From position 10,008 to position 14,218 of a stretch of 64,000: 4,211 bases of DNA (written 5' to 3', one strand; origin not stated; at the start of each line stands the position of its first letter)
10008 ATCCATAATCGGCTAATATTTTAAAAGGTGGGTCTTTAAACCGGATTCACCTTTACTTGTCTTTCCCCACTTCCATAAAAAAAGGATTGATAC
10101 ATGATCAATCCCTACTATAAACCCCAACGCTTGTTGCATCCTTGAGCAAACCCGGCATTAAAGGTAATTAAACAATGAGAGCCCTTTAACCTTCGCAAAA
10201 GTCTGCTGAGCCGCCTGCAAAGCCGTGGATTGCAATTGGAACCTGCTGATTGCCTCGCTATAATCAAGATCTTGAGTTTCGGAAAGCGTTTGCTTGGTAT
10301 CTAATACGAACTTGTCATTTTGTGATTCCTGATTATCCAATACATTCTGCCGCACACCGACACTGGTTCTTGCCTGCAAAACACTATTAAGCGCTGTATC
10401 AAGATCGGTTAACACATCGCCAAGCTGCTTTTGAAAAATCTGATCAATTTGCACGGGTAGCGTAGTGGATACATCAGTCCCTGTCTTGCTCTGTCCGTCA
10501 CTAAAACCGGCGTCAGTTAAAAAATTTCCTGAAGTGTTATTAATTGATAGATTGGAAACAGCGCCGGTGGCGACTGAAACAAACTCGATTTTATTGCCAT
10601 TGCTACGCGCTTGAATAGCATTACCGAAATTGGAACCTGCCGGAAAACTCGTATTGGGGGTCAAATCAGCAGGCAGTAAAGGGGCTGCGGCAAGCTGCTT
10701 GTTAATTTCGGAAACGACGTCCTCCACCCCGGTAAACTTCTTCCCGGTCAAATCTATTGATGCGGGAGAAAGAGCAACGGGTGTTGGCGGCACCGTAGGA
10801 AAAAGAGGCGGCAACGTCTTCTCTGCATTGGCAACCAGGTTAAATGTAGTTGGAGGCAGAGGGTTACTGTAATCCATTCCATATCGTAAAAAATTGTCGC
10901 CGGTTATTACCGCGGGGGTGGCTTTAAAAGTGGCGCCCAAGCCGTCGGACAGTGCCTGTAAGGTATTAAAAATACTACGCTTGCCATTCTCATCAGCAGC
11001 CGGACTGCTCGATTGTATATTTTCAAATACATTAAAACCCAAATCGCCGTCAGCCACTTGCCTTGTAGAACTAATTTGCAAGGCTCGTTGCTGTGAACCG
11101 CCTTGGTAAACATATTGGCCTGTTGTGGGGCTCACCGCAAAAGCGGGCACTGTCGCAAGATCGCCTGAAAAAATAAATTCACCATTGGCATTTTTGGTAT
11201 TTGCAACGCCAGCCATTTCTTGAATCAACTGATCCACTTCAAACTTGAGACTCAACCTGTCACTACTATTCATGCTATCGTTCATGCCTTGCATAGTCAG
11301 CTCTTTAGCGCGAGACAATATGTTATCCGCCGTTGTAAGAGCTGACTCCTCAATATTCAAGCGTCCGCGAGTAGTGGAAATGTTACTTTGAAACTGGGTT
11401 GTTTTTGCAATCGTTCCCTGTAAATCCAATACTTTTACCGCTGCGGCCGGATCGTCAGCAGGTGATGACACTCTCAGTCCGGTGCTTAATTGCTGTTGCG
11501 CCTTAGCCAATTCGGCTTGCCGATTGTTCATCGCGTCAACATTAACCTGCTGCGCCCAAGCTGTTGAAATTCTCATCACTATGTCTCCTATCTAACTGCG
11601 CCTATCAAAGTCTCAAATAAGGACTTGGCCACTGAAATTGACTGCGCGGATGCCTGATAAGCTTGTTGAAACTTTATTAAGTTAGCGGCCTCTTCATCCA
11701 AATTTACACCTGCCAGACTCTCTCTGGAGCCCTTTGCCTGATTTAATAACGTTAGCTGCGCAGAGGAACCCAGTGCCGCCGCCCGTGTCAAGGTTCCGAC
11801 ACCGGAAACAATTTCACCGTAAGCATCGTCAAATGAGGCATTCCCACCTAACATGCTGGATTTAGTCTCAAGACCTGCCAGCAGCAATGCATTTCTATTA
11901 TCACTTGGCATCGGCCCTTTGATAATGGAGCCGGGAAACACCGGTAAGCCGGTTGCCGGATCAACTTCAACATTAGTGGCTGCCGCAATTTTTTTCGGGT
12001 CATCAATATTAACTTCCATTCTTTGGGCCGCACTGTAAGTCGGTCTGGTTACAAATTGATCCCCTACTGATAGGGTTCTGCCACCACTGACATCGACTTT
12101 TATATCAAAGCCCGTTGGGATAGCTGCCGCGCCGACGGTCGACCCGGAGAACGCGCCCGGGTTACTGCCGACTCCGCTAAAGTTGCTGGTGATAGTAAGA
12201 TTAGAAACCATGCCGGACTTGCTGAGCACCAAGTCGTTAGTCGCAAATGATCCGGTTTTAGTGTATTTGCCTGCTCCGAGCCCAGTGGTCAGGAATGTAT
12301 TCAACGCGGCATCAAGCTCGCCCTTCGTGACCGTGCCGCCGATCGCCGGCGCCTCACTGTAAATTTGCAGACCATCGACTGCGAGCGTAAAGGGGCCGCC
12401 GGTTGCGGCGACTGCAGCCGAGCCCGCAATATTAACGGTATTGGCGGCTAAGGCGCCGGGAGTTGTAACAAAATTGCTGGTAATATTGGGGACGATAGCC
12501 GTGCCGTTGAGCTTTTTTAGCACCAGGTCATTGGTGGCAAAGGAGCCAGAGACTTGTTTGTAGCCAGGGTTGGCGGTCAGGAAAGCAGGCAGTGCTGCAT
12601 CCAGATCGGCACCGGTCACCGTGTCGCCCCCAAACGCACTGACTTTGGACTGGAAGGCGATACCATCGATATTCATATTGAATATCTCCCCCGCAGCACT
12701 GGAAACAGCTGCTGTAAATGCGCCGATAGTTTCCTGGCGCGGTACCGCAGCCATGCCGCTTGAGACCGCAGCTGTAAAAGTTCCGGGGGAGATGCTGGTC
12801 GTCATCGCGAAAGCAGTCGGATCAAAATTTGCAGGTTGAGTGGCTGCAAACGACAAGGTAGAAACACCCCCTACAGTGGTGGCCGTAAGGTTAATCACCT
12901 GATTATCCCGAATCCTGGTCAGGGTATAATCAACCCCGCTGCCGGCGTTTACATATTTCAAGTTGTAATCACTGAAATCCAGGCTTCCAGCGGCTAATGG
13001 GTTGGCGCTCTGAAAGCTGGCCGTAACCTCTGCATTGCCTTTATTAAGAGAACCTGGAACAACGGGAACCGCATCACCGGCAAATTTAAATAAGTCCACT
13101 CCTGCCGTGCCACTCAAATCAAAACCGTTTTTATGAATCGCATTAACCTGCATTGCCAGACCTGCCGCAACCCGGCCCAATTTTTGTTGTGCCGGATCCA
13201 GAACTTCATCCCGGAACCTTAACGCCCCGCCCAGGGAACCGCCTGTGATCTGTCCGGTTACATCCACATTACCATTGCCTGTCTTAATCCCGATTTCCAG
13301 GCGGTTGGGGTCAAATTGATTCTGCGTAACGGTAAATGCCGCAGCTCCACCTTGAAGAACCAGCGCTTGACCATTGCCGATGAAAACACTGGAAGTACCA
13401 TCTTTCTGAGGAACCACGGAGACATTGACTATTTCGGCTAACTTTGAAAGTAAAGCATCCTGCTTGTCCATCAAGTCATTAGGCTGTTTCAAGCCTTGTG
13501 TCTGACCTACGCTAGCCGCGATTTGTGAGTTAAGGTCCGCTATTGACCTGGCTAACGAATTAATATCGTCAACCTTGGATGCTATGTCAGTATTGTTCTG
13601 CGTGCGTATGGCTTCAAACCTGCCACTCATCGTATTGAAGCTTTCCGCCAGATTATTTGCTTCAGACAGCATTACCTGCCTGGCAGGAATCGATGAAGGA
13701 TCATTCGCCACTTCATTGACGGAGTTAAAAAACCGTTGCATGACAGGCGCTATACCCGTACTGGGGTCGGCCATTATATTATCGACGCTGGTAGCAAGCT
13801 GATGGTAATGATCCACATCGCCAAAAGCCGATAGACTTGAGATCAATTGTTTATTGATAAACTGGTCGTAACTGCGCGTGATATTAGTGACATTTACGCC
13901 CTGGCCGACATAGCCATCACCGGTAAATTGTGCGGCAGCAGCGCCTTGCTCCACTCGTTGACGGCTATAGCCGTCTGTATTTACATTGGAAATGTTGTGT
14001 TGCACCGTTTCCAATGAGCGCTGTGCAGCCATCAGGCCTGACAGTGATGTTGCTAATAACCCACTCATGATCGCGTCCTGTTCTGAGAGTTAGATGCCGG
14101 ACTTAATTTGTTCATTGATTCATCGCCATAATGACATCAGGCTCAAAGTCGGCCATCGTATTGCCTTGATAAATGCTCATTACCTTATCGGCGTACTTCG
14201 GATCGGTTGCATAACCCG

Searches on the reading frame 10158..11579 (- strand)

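Call 95: search_protein_families(library=pfam, max_evalue=0.0001, proteins=[window:10158-11579:-])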
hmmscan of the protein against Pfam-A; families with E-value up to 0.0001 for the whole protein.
window:10158-11579:- (473 aa): 2 families
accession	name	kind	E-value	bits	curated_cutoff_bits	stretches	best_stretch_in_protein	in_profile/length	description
PF00669.25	Flagellin_N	-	5.4e-24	85.3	26.6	1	4-139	1-136/139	Bacterial flagellin N-terminal helical region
PF00700.27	Flagellin_C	-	4.7e-05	24.1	23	1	392-473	3-86/86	Bacterial flagellin C-terminal helical region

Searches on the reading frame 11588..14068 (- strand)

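Call 95: search_protein_families(library=pfam, max_evalue=0.0001, proteins=[window:11588-14068:-])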
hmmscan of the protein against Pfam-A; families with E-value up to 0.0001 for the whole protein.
window:11588-14068:- (826 aa): 3 families
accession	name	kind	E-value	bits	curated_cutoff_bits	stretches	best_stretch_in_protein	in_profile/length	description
PF22638.1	FlgK_D1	-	5.3e-80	268.8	28.6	1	93-327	2-233/233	Flagellar hook-associated protein FlgK helical domain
PF06429.18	Flg_bbr_C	-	1.2e-09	37.9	23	1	786-822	8-44/46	Flagellar basal body rod FlgEFG protein C-terminal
PF00460.25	Flg_bb_rod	-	6.4e-06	26.5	20.7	1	6-34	2-30/31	Flagella basal body rod protein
